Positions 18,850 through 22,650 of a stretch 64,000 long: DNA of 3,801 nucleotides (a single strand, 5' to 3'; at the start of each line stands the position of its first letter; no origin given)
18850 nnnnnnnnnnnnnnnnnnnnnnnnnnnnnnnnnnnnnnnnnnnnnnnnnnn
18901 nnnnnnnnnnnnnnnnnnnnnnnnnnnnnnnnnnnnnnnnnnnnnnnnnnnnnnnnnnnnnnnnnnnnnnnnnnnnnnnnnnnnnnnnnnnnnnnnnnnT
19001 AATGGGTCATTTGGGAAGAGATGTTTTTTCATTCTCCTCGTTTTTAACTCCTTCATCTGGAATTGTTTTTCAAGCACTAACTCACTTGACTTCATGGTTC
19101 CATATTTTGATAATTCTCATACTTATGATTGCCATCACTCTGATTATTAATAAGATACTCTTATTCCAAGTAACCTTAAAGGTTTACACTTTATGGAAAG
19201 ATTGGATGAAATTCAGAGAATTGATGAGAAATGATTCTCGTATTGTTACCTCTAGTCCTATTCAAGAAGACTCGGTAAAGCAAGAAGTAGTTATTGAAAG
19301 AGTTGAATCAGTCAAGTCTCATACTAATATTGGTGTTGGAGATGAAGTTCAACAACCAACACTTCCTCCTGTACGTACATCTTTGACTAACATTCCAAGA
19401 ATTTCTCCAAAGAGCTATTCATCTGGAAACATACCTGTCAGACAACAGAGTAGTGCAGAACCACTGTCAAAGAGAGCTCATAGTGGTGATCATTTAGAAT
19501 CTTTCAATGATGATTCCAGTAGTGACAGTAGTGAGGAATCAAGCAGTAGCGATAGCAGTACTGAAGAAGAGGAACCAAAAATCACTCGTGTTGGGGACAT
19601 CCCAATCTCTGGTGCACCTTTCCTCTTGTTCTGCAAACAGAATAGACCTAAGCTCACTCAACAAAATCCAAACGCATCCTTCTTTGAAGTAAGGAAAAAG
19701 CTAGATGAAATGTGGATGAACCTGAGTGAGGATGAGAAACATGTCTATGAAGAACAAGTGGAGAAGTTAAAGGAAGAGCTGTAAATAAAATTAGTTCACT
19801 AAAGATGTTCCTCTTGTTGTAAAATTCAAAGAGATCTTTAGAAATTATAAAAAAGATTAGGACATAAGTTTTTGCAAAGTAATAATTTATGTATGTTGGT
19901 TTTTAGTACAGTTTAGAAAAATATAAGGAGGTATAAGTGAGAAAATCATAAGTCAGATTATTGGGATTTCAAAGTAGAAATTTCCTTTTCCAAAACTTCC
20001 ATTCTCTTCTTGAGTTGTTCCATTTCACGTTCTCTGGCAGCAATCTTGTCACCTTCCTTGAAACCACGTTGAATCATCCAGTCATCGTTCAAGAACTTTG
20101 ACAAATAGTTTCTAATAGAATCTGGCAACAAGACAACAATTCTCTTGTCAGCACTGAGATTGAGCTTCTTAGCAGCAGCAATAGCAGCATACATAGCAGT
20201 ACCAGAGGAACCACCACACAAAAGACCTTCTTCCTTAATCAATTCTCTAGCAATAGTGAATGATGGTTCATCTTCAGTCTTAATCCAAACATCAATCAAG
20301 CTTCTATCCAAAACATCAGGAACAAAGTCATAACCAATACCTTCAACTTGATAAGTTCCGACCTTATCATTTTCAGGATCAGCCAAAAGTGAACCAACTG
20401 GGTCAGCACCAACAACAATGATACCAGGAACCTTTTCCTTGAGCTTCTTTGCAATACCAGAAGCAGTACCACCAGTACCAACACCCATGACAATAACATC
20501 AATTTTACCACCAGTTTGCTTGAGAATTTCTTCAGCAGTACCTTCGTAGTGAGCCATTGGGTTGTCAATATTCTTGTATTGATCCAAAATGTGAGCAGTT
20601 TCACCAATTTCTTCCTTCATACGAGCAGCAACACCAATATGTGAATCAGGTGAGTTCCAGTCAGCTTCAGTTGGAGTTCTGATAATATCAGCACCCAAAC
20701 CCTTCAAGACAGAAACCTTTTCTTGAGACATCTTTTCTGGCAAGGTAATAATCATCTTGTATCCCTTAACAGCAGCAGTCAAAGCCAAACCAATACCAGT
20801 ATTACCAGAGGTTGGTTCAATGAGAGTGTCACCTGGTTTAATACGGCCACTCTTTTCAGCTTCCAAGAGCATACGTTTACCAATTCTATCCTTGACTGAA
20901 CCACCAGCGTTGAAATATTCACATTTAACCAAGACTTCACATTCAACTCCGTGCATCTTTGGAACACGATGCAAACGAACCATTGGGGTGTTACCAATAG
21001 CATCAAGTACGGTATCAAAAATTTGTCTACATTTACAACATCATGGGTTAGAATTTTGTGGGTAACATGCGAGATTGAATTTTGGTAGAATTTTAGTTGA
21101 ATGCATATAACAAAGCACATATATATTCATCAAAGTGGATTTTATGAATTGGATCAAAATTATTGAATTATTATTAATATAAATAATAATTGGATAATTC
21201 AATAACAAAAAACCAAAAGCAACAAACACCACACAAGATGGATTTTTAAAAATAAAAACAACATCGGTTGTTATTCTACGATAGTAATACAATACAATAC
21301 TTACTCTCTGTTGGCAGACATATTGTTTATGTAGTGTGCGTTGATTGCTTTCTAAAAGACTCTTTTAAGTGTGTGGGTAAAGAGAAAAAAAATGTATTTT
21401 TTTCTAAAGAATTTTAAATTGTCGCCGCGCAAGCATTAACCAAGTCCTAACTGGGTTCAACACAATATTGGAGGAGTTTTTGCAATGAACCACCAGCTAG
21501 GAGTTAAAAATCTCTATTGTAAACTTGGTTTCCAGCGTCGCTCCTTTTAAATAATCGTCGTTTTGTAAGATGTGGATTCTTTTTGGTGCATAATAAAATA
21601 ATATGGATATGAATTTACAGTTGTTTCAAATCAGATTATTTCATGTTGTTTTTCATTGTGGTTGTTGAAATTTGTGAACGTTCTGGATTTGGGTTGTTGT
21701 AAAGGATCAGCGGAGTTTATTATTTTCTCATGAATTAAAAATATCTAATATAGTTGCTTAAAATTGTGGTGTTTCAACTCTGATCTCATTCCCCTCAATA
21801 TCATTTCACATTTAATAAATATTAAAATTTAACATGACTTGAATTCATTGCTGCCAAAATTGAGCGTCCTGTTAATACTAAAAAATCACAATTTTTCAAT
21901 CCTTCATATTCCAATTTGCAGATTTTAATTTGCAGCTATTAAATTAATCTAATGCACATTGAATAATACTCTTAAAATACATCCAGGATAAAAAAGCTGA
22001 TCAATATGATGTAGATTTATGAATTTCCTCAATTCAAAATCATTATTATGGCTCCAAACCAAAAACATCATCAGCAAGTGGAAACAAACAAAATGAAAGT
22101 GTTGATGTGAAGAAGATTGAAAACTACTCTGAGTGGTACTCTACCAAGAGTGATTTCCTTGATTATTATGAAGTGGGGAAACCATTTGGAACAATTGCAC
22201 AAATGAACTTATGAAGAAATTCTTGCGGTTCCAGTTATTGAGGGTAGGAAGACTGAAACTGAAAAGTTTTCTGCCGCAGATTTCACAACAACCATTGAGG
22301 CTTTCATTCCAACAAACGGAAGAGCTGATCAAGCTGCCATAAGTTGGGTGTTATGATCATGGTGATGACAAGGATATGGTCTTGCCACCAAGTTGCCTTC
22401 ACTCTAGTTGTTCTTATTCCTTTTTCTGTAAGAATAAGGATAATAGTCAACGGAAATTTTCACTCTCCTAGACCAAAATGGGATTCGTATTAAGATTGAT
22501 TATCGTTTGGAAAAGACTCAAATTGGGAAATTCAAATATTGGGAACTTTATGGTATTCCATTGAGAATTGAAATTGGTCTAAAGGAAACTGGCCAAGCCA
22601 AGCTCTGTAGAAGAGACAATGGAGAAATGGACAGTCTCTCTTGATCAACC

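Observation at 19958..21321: Cystathionine-beta-synthase-type enzyme lacking the Bateman module; 17-nt first exon and the window's only long intron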

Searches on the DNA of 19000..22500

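Call 26: search_rna_families(source=window, start=19000, end=22500, threshold=evalue, max_evalue=1)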
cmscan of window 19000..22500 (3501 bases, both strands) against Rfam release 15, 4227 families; matches with E-value up to 1: 1.
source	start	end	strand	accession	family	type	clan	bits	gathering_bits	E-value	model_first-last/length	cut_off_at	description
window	22049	22138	+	RF00320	snoZ185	Gene; snRNA; snoRNA; CD-box;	-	20.3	50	0.56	1-86/86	no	Small nucleolar RNA Z185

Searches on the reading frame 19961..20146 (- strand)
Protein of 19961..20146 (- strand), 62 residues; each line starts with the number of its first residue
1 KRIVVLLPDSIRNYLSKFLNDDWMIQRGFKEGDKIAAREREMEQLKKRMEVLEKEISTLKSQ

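Call 71: find_homologous_proteins(query=window:19961-20146:-, max_evalue=1)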
Query seq(62 aa): no candidate shares three 5-residue words with the query. No homologue found.

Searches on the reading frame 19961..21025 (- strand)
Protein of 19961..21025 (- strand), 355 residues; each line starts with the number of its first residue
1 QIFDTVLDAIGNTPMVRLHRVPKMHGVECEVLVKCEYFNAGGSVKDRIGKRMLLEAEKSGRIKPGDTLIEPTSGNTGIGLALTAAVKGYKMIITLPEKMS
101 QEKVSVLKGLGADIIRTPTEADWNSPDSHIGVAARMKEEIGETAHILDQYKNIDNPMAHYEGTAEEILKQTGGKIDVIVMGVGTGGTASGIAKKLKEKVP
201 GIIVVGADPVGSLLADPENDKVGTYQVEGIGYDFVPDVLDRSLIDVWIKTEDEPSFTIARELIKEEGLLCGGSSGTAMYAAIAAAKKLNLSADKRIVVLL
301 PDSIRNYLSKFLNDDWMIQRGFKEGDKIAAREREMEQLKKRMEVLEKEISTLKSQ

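Call 57: predict_structure(alignment_id=A2)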
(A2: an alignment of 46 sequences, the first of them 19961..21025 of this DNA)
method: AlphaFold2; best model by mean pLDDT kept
length: 355 residues; sequences in the alignment: 46
mean_pLDDT: 90.3   pTM: 0.87
mean pLDDT of the five models: 90.3, 90.2, 89.3, 88.0, 87.6
residues with pLDDT >= 90: 237; 70-90: 101; 50-70: 16; < 50: 1
segments of 3 or more residues with pLDDT < 50: none
pLDDT, mean of each block of 10 residues (from residue 1): 80 90 97 80 79 96 95 84 93 88 84 91 91 97 95 96 95 97 91 98 96 93 78 89 97 92 90 91 98 97 63 84 88 88 94 94
secondary structure, 60 per line:
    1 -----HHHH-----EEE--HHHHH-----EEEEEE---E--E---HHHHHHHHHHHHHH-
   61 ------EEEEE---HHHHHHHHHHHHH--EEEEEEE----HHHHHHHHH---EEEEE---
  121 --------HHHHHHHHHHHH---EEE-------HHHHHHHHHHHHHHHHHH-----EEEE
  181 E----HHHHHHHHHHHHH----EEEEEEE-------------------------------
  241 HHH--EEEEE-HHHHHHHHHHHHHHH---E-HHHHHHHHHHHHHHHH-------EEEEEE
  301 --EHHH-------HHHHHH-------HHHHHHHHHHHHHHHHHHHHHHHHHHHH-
elements in order: H6-9 E15-17 H20-24 E30-35 H46-59 E67-71 H75-87 E90-96 H101-109 E113-117 H129-140 E144-146 H154-171 E177-181 H186-198 E203-209 E246-250 H252-266 H272-287 E295-300 H314-319 H327-354

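Call 60: fold_search(model_id=the predicted structure, library=pdb)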
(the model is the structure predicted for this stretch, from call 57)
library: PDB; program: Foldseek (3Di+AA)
matches with E <= 10: 1980; with E <= 0.001: 556
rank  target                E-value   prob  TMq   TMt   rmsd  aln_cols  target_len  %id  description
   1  6zs7_B                5.1e-46  1.00  0.87  0.66   3.1       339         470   58  Crystal structure of delta466-491 cystathionine beta-synthase from Toxoplasma gondii with L-cysteine (released 2021-07-28)
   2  6xyl_F                1.2e-45  1.00  0.87  0.65   3.1       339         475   58  Crystal structure of delta466-491 cystathionine beta-synthase from Toxoplasma gondii with L-serine (released 2021-02-10)
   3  6xyl_C                1.8e-45  1.00  0.87  0.66   3.1       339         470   58  Crystal structure of delta466-491 cystathionine beta-synthase from Toxoplasma gondii with L-serine (released 2021-02-10)
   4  6z3s_B                2.3e-45  1.00  0.87  0.67   3.1       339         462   58  Crystal structure of delta466-491 cystathionine beta-synthase from Toxoplasma gondii with O-Acetylserine (released 2021-06-02)
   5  6zs7_D                3.1e-45  1.00  0.87  0.66   3.1       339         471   58  Crystal structure of delta466-491 cystathionine beta-synthase from Toxoplasma gondii with L-cysteine (released 2021-07-28)
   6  6zs7_F                3.5e-45  1.00  0.87  0.68   3.1       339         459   58  Crystal structure of delta466-491 cystathionine beta-synthase from Toxoplasma gondii with L-cysteine (released 2021-07-28)
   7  6z3s_D                4.1e-45  1.00  0.87  0.66   3.1       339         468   58  Crystal structure of delta466-491 cystathionine beta-synthase from Toxoplasma gondii with O-Acetylserine (released 2021-06-02)
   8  6zs7_C                4.7e-45  1.00  0.87  0.67   3.1       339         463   58  Crystal structure of delta466-491 cystathionine beta-synthase from Toxoplasma gondii with L-cysteine (released 2021-07-28)
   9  6xwl_D                5.3e-45  1.00  0.87  0.65   3.0       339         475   58  Cystathionine beta-synthase from Toxoplasma gondii (released 2021-02-03)
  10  6vju_A                5.9e-45  1.00  0.86  0.97   1.4       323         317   61  Crystal Structure of Cystathionine beta synthase from Legionella pneumophila with LLP, PLP, and homocysteine (released 2020-02-05)
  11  6zs7_A                5.9e-45  1.00  0.87  0.66   3.1       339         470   58  Crystal structure of delta466-491 cystathionine beta-synthase from Toxoplasma gondii with L-cysteine (released 2021-07-28)
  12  6xyl_E                6.3e-45  1.00  0.87  0.65   3.1       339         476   58  Crystal structure of delta466-491 cystathionine beta-synthase from Toxoplasma gondii with L-serine (released 2021-02-10)
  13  6zs7_E                7.1e-45  1.00  0.87  0.66   3.1       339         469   58  Crystal structure of delta466-491 cystathionine beta-synthase from Toxoplasma gondii with L-cysteine (released 2021-07-28)
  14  4coo_A                7.5e-45  1.00  0.88  0.64   1.9       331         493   59  Crystal structure of human cystathionine beta-synthase (delta516-525) at 2.0 angstrom resolution (released 2014-03-05)
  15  6xwl_C                8.0e-45  1.00  0.87  0.65   3.1       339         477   58  Cystathionine beta-synthase from Toxoplasma gondii (released 2021-02-03)
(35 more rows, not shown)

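Call 78: search_protein_representatives(protein=window:19961-21025:-)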
Query: 355 residues. Proteins with E-value up to 0.001 (for the whole library): 30320; up to 1e-10: 15300; up to 1e-30: 2578. The best 150 are listed.
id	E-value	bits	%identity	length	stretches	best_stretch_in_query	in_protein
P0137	1.2e-229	777.4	56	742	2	3-323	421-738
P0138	6.1e-153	525.2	43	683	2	3-322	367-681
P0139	4.4e-146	502.7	52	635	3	2-322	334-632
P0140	4.0e-141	486.4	50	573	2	2-323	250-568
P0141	6.1e-136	469.3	67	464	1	2-326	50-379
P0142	6.4e-135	466.0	44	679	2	2-288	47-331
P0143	8.8e-135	465.5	64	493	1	2-334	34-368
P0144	2.4e-134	464.1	66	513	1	2-324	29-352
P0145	3.1e-133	460.4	68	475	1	2-320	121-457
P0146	1.1e-129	448.8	46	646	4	145-322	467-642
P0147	1.3e-127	442.0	44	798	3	125-322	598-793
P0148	2.1e-126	438.0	57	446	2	2-324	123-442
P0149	1.8e-125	434.9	62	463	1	2-327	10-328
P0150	5.4e-124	430.0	63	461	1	2-324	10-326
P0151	4.8e-123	426.9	63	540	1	2-318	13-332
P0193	1.8e-100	352.7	51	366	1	3-322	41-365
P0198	2.3e-98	345.8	52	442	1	4-324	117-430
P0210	9.6e-95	333.9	51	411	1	3-323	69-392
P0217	1.4e-92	326.7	55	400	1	2-310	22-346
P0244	1.3e-84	300.6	49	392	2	140-332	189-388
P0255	2.8e-81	289.6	51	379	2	2-241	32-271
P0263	6.3e-79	281.9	46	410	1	5-321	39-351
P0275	2.6e-77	276.6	45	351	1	2-330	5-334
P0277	3.3e-77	276.2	47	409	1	4-330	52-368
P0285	1.6e-76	274.0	47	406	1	3-318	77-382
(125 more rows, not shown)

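Call 79: list_cluster_members(proteins=[P0193, P0210, P0255, P0263, P0277, P0217, P0244, P0285, P0275, P0198])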
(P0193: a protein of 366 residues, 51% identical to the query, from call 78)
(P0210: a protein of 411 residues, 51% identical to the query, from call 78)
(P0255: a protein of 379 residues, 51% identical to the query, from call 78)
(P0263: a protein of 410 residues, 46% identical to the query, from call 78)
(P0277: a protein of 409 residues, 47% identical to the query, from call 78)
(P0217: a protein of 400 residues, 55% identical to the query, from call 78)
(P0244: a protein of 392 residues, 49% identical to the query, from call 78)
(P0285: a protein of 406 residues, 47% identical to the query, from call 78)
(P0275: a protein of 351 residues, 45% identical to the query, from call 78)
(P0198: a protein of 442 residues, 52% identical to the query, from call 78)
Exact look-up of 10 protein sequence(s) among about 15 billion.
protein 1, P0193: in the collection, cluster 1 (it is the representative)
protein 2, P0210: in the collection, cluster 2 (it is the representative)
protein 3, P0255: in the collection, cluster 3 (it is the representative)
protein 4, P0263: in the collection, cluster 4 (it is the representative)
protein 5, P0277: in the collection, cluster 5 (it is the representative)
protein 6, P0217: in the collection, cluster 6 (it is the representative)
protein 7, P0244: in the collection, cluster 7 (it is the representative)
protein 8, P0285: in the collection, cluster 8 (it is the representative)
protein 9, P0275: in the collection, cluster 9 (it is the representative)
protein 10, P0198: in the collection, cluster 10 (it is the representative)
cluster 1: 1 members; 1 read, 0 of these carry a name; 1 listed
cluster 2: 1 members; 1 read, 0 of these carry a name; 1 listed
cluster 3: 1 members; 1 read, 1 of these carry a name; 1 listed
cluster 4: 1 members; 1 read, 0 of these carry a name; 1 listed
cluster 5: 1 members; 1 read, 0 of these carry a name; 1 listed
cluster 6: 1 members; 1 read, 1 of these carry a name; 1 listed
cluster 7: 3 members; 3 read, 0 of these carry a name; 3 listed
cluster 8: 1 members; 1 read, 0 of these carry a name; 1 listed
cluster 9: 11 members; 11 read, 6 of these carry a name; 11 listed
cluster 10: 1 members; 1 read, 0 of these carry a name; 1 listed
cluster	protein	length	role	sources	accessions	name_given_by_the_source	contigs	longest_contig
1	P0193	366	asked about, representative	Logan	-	-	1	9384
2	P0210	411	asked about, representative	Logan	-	-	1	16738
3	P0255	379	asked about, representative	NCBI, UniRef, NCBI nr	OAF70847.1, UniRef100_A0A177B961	hypothetical protein A3Q56_01410 [Intoshia linei] | cystathionine beta-synthase n=1 Tax=Intoshia linei TaxID=1819745 RepID=A0A177B961_9BILA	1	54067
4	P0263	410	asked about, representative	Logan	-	-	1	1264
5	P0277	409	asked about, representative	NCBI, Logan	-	-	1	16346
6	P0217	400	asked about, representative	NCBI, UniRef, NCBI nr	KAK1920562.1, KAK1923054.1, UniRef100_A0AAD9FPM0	cystathionine beta-synthase [Papiliotrema laurentii] | cystathionine beta-synthase n=2 Tax=Opisthokonta TaxID=33154 RepID=A0AAD9FPM0_PAPLA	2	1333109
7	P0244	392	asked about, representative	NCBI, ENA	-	-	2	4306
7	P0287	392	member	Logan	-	-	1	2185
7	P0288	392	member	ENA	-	-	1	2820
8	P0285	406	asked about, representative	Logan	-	-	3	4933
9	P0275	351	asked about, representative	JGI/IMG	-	cystathionine beta-synthase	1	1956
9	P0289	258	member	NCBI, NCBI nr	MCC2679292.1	MAG: cystathionine beta-synthase [Pseudobdellovibrio sp.] | cystathionine beta-synthase [Pseudobdellovibrio sp.]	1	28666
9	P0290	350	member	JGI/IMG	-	cystathionine beta-synthase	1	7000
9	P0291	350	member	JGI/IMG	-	cystathionine beta-synthase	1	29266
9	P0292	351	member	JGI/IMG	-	cystathionine beta-synthase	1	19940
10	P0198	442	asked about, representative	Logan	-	-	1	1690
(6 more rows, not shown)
